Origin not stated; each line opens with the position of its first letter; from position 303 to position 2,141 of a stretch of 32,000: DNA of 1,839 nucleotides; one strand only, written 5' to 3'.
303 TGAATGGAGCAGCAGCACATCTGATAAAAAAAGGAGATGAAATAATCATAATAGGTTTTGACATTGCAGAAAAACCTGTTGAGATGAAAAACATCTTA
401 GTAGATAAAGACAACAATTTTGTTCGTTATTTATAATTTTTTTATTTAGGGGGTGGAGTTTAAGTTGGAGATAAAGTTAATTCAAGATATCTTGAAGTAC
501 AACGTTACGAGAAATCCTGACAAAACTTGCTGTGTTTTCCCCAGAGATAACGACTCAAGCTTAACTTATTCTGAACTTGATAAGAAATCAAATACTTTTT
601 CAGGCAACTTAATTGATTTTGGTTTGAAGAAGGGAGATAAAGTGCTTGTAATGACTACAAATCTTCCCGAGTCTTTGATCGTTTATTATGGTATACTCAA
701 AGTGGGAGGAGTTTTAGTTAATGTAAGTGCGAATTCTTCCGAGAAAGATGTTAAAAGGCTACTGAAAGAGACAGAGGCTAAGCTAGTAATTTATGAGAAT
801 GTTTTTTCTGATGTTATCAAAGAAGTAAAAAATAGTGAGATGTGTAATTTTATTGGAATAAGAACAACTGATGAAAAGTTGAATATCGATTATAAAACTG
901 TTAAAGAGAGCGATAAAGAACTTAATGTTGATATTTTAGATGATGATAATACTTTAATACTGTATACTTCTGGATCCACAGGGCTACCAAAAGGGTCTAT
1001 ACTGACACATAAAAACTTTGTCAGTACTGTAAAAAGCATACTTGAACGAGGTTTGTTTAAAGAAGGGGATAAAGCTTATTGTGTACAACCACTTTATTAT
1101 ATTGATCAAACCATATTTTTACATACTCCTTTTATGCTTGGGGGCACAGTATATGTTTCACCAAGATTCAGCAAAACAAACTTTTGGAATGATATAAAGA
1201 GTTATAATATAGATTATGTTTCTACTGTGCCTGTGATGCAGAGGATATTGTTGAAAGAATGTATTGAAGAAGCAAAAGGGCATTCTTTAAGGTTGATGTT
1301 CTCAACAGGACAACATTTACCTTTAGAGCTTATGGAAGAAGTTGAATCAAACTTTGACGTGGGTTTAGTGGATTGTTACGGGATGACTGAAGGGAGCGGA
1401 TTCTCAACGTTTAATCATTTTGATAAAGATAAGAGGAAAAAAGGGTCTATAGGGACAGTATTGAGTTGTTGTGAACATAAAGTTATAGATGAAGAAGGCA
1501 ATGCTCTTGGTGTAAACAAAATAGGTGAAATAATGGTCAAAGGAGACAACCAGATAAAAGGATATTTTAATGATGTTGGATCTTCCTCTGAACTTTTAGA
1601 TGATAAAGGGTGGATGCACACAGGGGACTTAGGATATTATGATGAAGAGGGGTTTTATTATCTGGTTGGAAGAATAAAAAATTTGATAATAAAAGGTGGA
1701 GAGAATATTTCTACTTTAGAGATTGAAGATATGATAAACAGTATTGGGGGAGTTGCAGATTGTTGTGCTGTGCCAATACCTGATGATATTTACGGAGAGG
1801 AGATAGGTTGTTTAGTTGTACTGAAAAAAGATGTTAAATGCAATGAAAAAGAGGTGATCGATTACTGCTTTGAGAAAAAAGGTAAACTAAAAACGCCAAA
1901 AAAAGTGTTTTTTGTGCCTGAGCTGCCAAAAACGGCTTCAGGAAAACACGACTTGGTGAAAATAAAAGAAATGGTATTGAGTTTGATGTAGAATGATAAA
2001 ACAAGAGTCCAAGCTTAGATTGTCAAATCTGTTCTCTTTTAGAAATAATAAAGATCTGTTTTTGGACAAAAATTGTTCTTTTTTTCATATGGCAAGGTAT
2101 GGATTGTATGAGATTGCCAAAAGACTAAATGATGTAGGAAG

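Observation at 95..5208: A pyruvoyl PanD heads a ligase, aminotransferase and double-GNAT module in a glycan cluster, suggesting beta-alanine (or related aminoacyl) decoration of a surface sugar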

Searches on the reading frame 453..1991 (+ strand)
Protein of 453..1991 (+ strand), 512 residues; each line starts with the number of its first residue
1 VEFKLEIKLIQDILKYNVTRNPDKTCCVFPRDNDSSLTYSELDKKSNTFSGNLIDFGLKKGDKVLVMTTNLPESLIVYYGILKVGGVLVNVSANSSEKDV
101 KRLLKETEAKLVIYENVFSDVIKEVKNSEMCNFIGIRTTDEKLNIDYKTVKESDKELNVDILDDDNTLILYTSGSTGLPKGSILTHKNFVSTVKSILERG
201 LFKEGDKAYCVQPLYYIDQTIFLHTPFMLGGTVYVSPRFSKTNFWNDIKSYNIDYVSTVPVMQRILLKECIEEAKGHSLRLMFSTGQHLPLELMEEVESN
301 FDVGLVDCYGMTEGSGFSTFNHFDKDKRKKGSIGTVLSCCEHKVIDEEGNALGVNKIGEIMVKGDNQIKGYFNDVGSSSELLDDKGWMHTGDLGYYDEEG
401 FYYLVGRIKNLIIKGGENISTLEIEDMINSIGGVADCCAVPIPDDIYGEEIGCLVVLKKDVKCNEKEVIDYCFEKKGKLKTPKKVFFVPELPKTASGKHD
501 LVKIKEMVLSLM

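Call 4: search_protein_families(library=pfam, proteins=[window:453-1991:+], max_evalue=0.01)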
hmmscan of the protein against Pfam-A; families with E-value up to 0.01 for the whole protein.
window:453-1991:+ (512 aa): 2 families
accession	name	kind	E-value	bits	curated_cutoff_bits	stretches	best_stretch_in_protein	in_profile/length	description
PF00501.34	AMP-binding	-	3.9e-76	256.8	29.9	1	16-372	3-384/384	AMP-binding enzyme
PF13193.12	AMP-binding_C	-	5.1e-18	66.2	24.5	1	423-498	1-76/76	AMP-binding enzyme C-terminal domain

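Call 5: search_protein_families(library=ncbifam, proteins=[window:453-1991:+], max_evalue=0.001)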
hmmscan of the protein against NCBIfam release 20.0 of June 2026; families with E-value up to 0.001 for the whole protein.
window:453-1991:+ (512 aa): 106 families (the best 25 are shown)
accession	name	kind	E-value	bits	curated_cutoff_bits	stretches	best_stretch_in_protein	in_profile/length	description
NF004837.0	PRK06187.1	subfamily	1.4e-103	346.9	476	1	8-508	8-522/531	long-chain-fatty-acid--CoA ligase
NF006182.0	PRK08316.1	subfamily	3.1e-85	286.6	663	1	8-498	11-507/523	fatty acyl-CoA synthetase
NF005947.1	PRK08008.1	equivalog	4.8e-80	269.6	651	1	34-499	35-512/518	crotonobetaine/carnitine-CoA ligase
NF009233.0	PRK12583.1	subfamily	2e-78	264.2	832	2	148-510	184-552/558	fatty acid CoA ligase family protein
NF002966.0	PRK03640.1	equivalog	4.5e-78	263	556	1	12-506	6-478/483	o-succinylbenzoate--CoA ligase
NF005307.0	PRK06839.1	equivalog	7e-78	262.4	748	1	22-501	16-486/496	o-succinylbenzoate--CoA ligase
TIGR01923.1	menE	equivalog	2.9e-75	253.8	330.15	1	38-498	1-436/442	o-succinylbenzoate--CoA ligase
NF004511.1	PRK05852.1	equivalog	1e-74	252.1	650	1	10-506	1-502/505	FadD7 family fatty acid--CoA ligase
NF005702.0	PRK07514.1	subfamily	1.1e-74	251.7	558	1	23-499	16-491/506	malonyl-CoA synthase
NF052269.1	Staph_lig_FadD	equivalog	2e-73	247.4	650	1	21-508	13-493/499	long-chain-fatty-acid--CoA ligase FadD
NF004114.0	PRK05605.1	equivalog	1.2e-70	238.4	766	2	152-509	209-570/575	long-chain-fatty-acid--CoA ligase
NF004808.0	PRK06155.1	equivalog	1.2e-70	238.3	722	1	8-506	21-520/542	ATP-dependent acyl-CoA ligase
NF004758.0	PRK06087.1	equivalog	3.6e-70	236.9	736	1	10-505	26-532/548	medium-chain fatty-acid--CoA ligase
NF005801.1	PRK07656.1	equivalog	4.9e-70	236.6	657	1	32-498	22-493/500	FadD3 family acyl-CoA ligase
NF006181.0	PRK08314.1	subfamily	5e-69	233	705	2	145-498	184-544/563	long-chain-fatty-acid--CoA ligase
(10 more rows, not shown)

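Call 19: find_homologous_proteins(query=window:453-1991:+)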
Query window:453-1991:+ (512 aa): 3527 proteins with E <= 0.001 among 8000 candidates; the best 120 are listed.
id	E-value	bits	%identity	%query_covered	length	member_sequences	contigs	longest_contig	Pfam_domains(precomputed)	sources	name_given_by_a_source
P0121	0.0e+0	1144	100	99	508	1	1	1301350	PF00501.35,PF13193.13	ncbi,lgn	-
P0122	5.6e-222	756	66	99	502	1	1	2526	PF00501.35,PF13193.13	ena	-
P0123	1.1e-214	732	63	99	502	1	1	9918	PF00501.35,PF13193.13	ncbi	-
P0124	8.9e-88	313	36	98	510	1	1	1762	PF00501.35,PF13193.13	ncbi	-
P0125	9.5e-88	313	34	98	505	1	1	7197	PF00501.35,PF13193.13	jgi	jgi:acyl-CoA synthetase (AMP-forming)/AMP-acid ligase II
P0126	6.5e-87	311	36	98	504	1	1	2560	PF00501.35,PF13193.13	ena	-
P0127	5.6e-86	307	33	96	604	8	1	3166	PF00501.35,PF13193.13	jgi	jgi:long-chain acyl-CoA synthetase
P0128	5.8e-86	307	35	98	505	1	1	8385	PF00501.35,PF13193.13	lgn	-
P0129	1.2e-85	306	35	97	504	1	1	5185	PF00501.35,PF13193.13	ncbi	-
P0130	1.2e-85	306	37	98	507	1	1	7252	PF00501.35,PF13193.13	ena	-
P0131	1.5e-85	306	35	99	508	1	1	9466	PF00501.35,PF13193.13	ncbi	-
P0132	3.2e-85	305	35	96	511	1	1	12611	PF00501.35,PF13193.13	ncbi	ncbi:MAG: class I adenylate-forming enzyme family protein [Candidatus Woesearchaeota archaeon]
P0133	9.4e-85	303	34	98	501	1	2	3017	PF00501.35,PF13193.13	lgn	-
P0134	2.2e-84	302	35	98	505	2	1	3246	PF00501.35,PF13193.13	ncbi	-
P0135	3.6e-84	301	35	98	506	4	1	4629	PF00501.35,PF13193.13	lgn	-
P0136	7.0e-84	301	35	98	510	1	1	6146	PF00501.35,PF13193.13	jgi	jgi:acyl-CoA synthetase (AMP-forming)/AMP-acid ligase II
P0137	8.7e-84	300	34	98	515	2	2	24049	PF00501.35,PF13193.13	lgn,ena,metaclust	metaclust:\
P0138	1.2e-83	300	34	97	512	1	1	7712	PF00501.35,PF13193.13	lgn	-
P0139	3.6e-83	298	36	95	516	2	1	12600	PF00501.35,PF13193.13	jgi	-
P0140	3.6e-83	298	35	98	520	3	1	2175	PF00501.35,PF13193.13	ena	-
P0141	3.7e-83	298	35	98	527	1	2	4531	PF00501.35,PF13193.13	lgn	-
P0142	6.7e-83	297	34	96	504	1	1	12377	PF00501.35,PF13193.13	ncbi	-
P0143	1.1e-82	297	34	98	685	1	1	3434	PF14697.12,PF12797.13,PF12837.13,PF13247.12,PF00037.33,PF00501.35,PF13193.13,PF12838.13,PF13237.12,PF13187.12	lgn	-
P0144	1.7e-82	296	34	98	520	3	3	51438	PF00501.35,PF13193.13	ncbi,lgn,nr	ncbi:AMP-binding protein [Pelomicrobium methylotrophicum]|nr:AMP-binding protein [Pelomicrobium meth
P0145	2.9e-82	295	35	97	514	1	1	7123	PF00501.35,PF13193.13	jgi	jgi:acyl-CoA synthetase (AMP-forming)/AMP-acid ligase II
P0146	4.2e-82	295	34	98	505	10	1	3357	PF00501.35,PF13193.13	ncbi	-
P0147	6.4e-82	294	34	98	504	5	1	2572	PF00501.35,PF13193.13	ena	-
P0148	8.4e-82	294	33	98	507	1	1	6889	PF00501.35,PF13193.13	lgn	-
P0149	9.5e-82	293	34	98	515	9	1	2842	PF00501.35,PF13193.13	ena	-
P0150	1.6e-81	293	34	98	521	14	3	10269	PF00501.35,PF13193.13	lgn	-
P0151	1.7e-81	293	35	98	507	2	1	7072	PF00501.35,PF13193.13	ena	-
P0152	1.7e-81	293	35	98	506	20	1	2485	PF00501.35,PF13193.13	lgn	-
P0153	2.4e-81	292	35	98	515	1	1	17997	PF00501.35,PF13193.13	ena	-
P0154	2.4e-81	292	36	93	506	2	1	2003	PF00501.35,PF13193.13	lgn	-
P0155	3.5e-81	292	32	98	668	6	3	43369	PF12837.13,PF13247.12,PF00037.33,PF00501.35,PF13193.13,PF12838.13,PF13237.12,PF13187.12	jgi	jgi:long-chain acyl-CoA synthetase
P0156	4.1e-81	291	35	98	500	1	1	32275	PF00501.35,PF13193.13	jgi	jgi:acyl-CoA synthetase (AMP-forming)/AMP-acid ligase II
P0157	4.1e-81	291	34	98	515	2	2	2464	PF00501.35,PF13193.13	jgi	-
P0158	4.1e-81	291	33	97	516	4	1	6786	PF00501.35,PF13193.13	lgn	-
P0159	1.2e-80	290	34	98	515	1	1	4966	PF00501.35,PF13193.13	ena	-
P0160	1.5e-80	290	34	98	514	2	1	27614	PF00501.35,PF13193.13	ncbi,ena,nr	ncbi:MAG TPA: AMP-binding protein [Pelomicrobium sp.]|nr:AMP-binding protein [Pelomicrobium sp.]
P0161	1.6e-80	289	33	98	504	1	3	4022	PF00501.35,PF13193.13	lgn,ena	-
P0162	1.8e-80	289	34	95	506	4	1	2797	PF00501.35,PF13193.13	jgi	jgi:acyl-CoA synthetase (AMP-forming)/AMP-acid ligase II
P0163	1.8e-80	289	34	98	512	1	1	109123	PF00501.35,PF13193.13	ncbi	ncbi:MAG: AMP-binding protein [Pseudomonadota bacterium]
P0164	3.3e-80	288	34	98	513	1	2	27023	PF00501.35,PF13193.13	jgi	jgi:long-chain acyl-CoA synthetase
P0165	4.7e-80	288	34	98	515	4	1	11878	PF00501.35,PF13193.13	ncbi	-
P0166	6.4e-80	287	35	98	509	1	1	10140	PF00501.35,PF13193.13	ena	-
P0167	6.7e-80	287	35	98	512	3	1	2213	PF00501.35,PF13193.13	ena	-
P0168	6.7e-80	287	33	98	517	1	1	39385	PF00501.35,PF13193.13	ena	-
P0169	6.8e-80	287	35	98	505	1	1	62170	PF00501.35,PF13193.13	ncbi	-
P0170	8.0e-80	287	34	95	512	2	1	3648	PF00501.35,PF13193.13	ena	-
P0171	2.7e-79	285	33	97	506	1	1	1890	PF00501.35,PF13193.13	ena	-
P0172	3.1e-79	285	34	98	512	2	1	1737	PF00501.35,PF13193.13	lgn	-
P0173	3.4e-79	285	35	95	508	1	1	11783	PF00501.35,PF13193.13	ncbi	-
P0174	4.0e-79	285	35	98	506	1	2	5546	PF00501.35,PF13193.13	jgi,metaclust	metaclust:\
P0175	5.1e-79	284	34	97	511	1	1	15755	PF00501.35,PF13193.13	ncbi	-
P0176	6.9e-79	284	35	97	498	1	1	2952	PF00501.35,PF13193.13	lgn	-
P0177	7.2e-79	284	33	98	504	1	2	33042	PF00501.35,PF13193.13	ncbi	-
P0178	1.7e-78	283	34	98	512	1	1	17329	PF00501.35,PF13193.13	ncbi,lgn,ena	-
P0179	3.1e-78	282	34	95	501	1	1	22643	PF00501.35,PF13193.13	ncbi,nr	ncbi:MAG: AMP-binding protein [bacterium]|nr:AMP-binding protein [bacterium]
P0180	8.2e-78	280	35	98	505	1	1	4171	PF00501.35,PF13193.13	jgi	jgi:acyl-CoA synthetase (AMP-forming)/AMP-acid ligase II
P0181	8.8e-78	280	33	98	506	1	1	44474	PF00501.35,PF13193.13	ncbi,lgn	-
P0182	9.7e-78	280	34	97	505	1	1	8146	PF00501.35,PF13193.13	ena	-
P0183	2.5e-77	279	34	94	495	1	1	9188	PF00501.35,PF13193.13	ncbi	-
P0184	4.9e-77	278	34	98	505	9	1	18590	PF00501.35,PF13193.13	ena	-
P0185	5.6e-77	278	31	98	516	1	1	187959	PF00501.35,PF13193.13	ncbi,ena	-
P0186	1.4e-76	276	34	98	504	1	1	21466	PF00501.35,PF13193.13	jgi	jgi:sulfoacetate-CoA ligase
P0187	1.6e-76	276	33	98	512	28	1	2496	PF00501.35,PF13193.13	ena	-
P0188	1.8e-76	276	33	98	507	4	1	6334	PF00501.35,PF13193.13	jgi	-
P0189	2.2e-76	276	33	98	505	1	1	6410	PF00501.35,PF13193.13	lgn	-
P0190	3.0e-76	275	33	98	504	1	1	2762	PF00501.35,PF13193.13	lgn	-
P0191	3.9e-76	275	33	97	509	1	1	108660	PF00501.35,PF13193.13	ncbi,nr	ncbi:MAG: AMP-binding protein [Betaproteobacteria bacterium]|nr:AMP-binding protein [Betaproteobacte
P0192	4.3e-76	275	34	98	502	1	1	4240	PF00501.35,PF13193.13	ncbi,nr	ncbi:MAG: AMP-binding protein [Desulfobacterales bacterium]|nr:AMP-binding protein [Desulfobacterale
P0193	6.4e-76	274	32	98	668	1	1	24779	PF14697.12,PF12797.13,PF12837.13,PF13247.12,PF00037.33,PF00501.35,PF13193.13,PF13484.12,PF12838.13,PF13237.12,PF13187.12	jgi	jgi:long-chain acyl-CoA synthetase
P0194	8.4e-76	274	33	96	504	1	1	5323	PF00501.35,PF13193.13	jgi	jgi:acyl-CoA synthetase (AMP-forming)/AMP-acid ligase II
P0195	9.3e-76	274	33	98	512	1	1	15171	PF00501.35,PF13193.13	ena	-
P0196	1.3e-75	273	33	98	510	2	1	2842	PF00501.35,PF13193.13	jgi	-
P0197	2.1e-75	273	33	98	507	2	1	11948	PF00501.35,PF13193.13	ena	-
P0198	2.4e-75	272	32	98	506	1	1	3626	PF00501.35,PF13193.13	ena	-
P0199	4.1e-75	272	35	91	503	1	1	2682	PF00501.35,PF13193.13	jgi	-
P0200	5.4e-75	271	39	72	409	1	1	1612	PF00501.35,PF13193.13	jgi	jgi:acyl-CoA synthetase (AMP-forming)/AMP-acid ligase II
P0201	6.9e-75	271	33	92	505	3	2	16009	PF00501.35,PF13193.13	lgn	-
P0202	9.8e-75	270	33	98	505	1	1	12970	PF00501.35,PF13193.13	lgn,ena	-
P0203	1.1e-74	270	33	98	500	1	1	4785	PF00501.35,PF13193.13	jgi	jgi:long-chain acyl-CoA synthetase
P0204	1.4e-74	270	32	98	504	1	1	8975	PF00501.35,PF13193.13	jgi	jgi:acyl-CoA synthetase (AMP-forming)/AMP-acid ligase II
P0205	3.0e-74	269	33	98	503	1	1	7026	PF00501.35,PF13193.13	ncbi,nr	ncbi:MAG: AMP-binding protein [Dehalococcoidales bacterium]|nr:AMP-binding protein [Dehalococcoidale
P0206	8.2e-74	267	33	98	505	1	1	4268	PF00501.35,PF13193.13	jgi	-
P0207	1.3e-73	267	33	97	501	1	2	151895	PF00501.35,PF13193.13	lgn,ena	-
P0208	1.5e-73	266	33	98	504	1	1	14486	PF00501.35,PF13193.13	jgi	jgi:acyl-CoA synthetase (AMP-forming)/AMP-acid ligase II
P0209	1.6e-73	266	34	91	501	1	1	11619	PF00501.35,PF13193.13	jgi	jgi:long-chain acyl-CoA synthetase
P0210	2.0e-73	266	34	95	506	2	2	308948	PF00501.35,PF13193.13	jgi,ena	-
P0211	2.1e-73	266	32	98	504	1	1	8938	PF00501.35,PF13193.13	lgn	-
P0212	2.7e-73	266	31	93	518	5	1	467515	PF00501.35,PF13193.13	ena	-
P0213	2.9e-73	265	31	97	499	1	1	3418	PF00501.35,PF13193.13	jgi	jgi:long-chain acyl-CoA synthetase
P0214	7.2e-73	264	32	95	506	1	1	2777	PF00501.35,PF13193.13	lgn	-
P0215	8.7e-73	264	33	94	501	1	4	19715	PF00501.35,PF13193.13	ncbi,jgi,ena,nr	ncbi:MAG: AMP-binding protein [Betaproteobacteria bacterium]|jgi:acyl-CoA synthetase (AMP-forming)/A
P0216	1.7e-72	263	41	68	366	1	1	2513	PF00501.35,PF13193.13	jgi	jgi:acyl-CoA synthetase (AMP-forming)/AMP-acid ligase II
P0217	2.5e-72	262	33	98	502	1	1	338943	PF00501.35,PF13193.13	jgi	jgi:acyl-CoA synthetase (AMP-forming)/AMP-acid ligase II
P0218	4.1e-72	262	32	97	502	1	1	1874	PF00501.35,PF13193.13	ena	-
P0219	5.4e-72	261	33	98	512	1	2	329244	PF00501.35,PF13193.13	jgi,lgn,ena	jgi:acyl-CoA synthetase (AMP-forming)/AMP-acid ligase II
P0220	6.3e-72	261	33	91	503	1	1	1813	PF00501.35,PF13193.13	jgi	jgi:long-chain acyl-CoA synthetase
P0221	1.1e-71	260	33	97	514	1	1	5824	PF00501.35,PF13193.13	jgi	jgi:long-chain acyl-CoA synthetase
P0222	1.4e-71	260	33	97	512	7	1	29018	PF00501.35,PF13193.13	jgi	jgi:sulfoacetate-CoA ligase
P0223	1.8e-71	260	32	98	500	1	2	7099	PF00501.35,PF13193.13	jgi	jgi:long-chain acyl-CoA synthetase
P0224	1.8e-71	260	31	97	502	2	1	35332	PF00501.35,PF13193.13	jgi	-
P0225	2.2e-71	259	33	92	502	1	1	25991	PF00501.35,PF13193.13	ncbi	-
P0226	3.4e-71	259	33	94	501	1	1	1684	PF00501.35,PF13193.13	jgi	jgi:long-chain acyl-CoA synthetase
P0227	4.4e-71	258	31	98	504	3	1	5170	PF00501.35,PF13193.13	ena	-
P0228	4.6e-71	258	32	96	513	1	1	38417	PF00501.35,PF13193.13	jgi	jgi:sulfoacetate-CoA ligase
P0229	5.9e-71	258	32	97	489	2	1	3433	PF00501.35,PF13193.13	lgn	-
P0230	6.0e-71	258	31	98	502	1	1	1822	PF00501.35,PF13193.13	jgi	-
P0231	9.3e-71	257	32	91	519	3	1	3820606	PF00501.35,PF13193.13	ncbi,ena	-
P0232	1.1e-70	257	33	91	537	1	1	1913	PF00501.35,PF13193.13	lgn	-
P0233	1.1e-70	257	33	95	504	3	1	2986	PF00501.35,PF13193.13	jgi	jgi:long-chain acyl-CoA synthetase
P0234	1.3e-70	257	32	97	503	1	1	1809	PF00501.35,PF13193.13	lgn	-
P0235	2.7e-70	256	35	81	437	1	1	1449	PF00501.35,PF13193.13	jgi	jgi:long-chain acyl-CoA synthetase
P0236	2.8e-70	256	38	66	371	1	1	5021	PF00501.35,PF13193.13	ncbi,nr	ncbi:MAG: AMP-binding protein, partial [Deltaproteobacteria bacterium]|nr:AMP-binding protein [Delta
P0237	3.1e-70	255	32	97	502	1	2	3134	PF00501.35,PF13193.13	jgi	jgi:long-chain acyl-CoA synthetase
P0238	3.4e-70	255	30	98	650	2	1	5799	PF00550.32,PF00501.35,PF13193.13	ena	-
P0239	6.7e-70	254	31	99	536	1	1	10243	PF00501.35,PF13193.13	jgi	jgi:acyl-CoA synthetase (AMP-forming)/AMP-acid ligase II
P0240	6.9e-70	254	31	98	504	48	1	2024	PF00501.35,PF13193.13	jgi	-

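Call 20: find_encoding_contigs(protein=P0122, flank=8000, max_places=2)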
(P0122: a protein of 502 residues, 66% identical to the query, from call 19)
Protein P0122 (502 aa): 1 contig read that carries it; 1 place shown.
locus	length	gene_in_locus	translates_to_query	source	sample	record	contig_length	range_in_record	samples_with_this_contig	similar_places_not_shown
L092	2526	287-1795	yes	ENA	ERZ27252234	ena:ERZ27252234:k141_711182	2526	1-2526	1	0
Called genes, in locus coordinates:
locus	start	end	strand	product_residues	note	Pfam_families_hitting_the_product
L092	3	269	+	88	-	?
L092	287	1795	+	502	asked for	PF00501:AMP-binding, PF13193:AMP-binding_C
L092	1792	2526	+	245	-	?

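Call 21: find_encoding_contigs(protein=P0132, flank=10000, max_places=2)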
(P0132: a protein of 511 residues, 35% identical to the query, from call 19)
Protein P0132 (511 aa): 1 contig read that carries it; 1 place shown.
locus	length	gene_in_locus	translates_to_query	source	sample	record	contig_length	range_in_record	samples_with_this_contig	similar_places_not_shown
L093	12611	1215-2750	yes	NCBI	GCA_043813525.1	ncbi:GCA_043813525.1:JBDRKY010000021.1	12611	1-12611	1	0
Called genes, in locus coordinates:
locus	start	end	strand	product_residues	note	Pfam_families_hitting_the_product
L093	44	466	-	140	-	-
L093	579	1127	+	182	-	PF14602:Hexapep_2 (faint), PF00132:Hexapep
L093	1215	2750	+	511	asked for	PF00501:AMP-binding, PF13193:AMP-binding_C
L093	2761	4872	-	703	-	PF03477:ATP-cone, PF00317:Ribonuc_red_lgN, PF02867:Ribonuc_red_lgC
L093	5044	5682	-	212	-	PF02572:CobA_CobO_BtuR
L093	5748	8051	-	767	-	PF03477:ATP-cone, PF00317:Ribonuc_red_lgN, PF02867:Ribonuc_red_lgC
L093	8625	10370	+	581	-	PF13623:SurA_N_2, PF13624:SurA_N_3, PF09312:SurA_N, PF13145:Rotamase_2, PF13616:Rotamase_3, PF00639:Rotamase, PF00085:Thioredoxin (weak)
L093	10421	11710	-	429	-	PF00149:Metallophos, PF12850:Metallophos_2 (weak)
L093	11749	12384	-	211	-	-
